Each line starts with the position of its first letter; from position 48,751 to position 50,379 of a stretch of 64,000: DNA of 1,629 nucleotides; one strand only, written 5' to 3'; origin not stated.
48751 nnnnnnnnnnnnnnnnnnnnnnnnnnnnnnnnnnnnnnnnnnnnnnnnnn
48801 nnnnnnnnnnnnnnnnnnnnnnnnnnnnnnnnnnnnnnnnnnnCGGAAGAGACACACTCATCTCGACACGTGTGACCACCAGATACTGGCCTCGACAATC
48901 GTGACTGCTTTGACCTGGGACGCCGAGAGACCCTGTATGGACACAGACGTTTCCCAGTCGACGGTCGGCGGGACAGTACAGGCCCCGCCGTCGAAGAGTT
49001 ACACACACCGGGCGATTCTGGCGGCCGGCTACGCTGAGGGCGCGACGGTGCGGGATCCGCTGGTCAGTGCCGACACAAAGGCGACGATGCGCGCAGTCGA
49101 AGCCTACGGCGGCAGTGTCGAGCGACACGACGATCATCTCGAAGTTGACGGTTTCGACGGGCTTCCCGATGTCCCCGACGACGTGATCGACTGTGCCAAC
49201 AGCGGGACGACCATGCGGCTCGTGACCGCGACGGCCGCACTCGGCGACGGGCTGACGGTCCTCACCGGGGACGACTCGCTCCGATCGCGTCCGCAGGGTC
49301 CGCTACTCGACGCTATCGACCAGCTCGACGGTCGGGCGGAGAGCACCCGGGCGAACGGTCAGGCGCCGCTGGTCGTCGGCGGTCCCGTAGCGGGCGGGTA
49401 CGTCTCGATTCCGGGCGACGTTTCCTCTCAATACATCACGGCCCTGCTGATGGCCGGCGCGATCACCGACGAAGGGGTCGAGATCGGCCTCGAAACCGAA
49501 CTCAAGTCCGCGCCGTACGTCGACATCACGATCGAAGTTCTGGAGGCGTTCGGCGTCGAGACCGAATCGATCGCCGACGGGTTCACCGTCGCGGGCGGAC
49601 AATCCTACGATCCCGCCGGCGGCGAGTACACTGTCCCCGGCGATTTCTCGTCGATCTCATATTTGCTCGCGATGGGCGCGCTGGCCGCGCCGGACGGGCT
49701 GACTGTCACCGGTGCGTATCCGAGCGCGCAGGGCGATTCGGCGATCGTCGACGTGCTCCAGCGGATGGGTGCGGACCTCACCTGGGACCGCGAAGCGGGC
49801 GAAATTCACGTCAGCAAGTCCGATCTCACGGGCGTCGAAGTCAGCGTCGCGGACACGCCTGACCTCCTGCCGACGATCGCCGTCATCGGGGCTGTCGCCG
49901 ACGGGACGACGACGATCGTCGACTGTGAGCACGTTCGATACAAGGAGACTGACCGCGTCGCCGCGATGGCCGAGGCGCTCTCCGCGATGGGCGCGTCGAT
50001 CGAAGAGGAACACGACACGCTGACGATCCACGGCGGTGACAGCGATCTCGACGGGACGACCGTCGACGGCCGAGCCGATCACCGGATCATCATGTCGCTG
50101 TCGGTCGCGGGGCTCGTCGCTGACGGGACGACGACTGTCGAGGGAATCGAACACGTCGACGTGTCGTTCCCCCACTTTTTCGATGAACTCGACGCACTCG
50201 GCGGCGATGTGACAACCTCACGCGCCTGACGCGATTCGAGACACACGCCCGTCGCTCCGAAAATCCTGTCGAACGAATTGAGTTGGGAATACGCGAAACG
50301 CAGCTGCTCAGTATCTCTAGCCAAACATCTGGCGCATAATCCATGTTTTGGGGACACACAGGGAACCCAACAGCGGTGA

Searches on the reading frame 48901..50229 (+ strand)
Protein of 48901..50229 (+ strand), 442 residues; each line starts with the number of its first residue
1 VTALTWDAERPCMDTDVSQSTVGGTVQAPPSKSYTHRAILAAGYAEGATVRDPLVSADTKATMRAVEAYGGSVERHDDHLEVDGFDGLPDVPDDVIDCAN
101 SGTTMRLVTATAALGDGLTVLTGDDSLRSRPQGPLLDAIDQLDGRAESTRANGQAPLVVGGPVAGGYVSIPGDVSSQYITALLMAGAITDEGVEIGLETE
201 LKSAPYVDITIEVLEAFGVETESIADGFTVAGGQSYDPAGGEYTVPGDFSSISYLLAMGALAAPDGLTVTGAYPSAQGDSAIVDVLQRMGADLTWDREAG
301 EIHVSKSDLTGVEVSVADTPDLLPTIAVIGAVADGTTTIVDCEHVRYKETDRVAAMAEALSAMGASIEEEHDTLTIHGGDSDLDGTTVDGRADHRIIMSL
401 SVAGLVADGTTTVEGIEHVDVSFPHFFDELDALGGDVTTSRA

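Call 8: search_protein_families(library=ncbifam, proteins=[window:48901-50229:+], max_evalue=0.01)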
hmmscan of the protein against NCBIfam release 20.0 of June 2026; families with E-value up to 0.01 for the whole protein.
window:48901-50229:+ (442 aa): 6 families
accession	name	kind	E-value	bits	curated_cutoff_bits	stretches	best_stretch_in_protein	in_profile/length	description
TIGR01356.1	aroA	equivalog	1.3e-127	426.1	287.25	1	24-434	1-413/415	3-phosphoshikimate 1-carboxyvinyltransferase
NF008816.0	PRK11860.1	equivalog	8.4e-76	255.5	943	1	21-431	14-433/662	bifunctional 3-phosphoshikimate 1-carboxyvinyltransferase/cytidylate kinase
NF011381.1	PRK14806.1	equivalog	4.4e-56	190.5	902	1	19-434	309-727/733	bifunctional prephenate dehydrogenase/3-phosphoshikimate 1-carboxyvinyltransferase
NF006873.0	PRK09369.1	subfamily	5e-19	68.2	297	1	201-439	187-416/419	UDP-N-acetylglucosamine 1-carboxyvinyltransferase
TIGR01072.1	murA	equivalog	7.7e-18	64.5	392.7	1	205-438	190-415/416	UDP-N-acetylglucosamine 1-carboxyvinyltransferase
NF009470.0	PRK12830.1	equivalog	1.3e-14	53.8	552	1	358-440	335-415/417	UDP-N-acetylglucosamine 1-carboxyvinyltransferase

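Call 18: find_encoding_contigs(protein=window:48937-50229:+, flank=10000, max_places=10)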
Protein window:48937-50229:+ (430 aa): no gene with exactly this product is on record in the collection.

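Call 43: find_related_loci(query=window:48937-50229:+, collection=metagenome_contigs, flank=10000)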
Query window:48937-50229:+ (430 aa) in metagenome_contigs; peptide patterns used: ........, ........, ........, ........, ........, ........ (x = any residue, [..] = any of these).
319 stretches matched a pattern; 209 encode a relative of the query (tblastn E <= 1e-3); the best 80 are kept; 80 distinct loci.
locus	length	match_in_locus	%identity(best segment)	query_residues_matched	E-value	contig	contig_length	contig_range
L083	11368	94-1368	90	1-425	0e+0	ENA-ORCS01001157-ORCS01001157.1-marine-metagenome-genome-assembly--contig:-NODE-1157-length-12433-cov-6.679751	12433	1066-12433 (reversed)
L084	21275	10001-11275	90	1-425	0e+0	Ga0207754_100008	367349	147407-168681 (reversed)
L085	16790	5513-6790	88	1-426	0e+0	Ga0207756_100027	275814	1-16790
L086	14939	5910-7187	87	1-426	0e+0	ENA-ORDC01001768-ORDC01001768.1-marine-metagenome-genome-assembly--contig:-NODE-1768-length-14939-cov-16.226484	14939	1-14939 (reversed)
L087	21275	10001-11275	88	1-425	0e+0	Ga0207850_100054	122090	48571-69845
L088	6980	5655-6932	86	1-426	0e+0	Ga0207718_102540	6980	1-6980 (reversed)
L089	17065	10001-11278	86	1-426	0e+0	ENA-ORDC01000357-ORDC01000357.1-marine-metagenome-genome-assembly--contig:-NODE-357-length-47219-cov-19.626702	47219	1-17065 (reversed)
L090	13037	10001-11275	88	1-425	0e+0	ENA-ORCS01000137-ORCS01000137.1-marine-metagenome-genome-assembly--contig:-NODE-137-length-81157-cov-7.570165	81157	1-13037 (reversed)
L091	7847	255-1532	86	1-426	0e+0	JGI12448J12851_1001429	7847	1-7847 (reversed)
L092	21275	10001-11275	82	1-425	0e+0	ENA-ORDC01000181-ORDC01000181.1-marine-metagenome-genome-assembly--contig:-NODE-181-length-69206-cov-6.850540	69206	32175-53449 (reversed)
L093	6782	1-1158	89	40-425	0e+0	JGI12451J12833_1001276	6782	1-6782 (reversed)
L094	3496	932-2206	82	1-425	0e+0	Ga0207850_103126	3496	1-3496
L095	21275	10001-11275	81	1-425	0e+0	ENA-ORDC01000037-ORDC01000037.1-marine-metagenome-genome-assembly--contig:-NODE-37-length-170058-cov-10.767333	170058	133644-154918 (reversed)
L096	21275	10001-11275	81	1-425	0e+0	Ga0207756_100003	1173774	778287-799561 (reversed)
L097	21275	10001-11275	81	1-425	0e+0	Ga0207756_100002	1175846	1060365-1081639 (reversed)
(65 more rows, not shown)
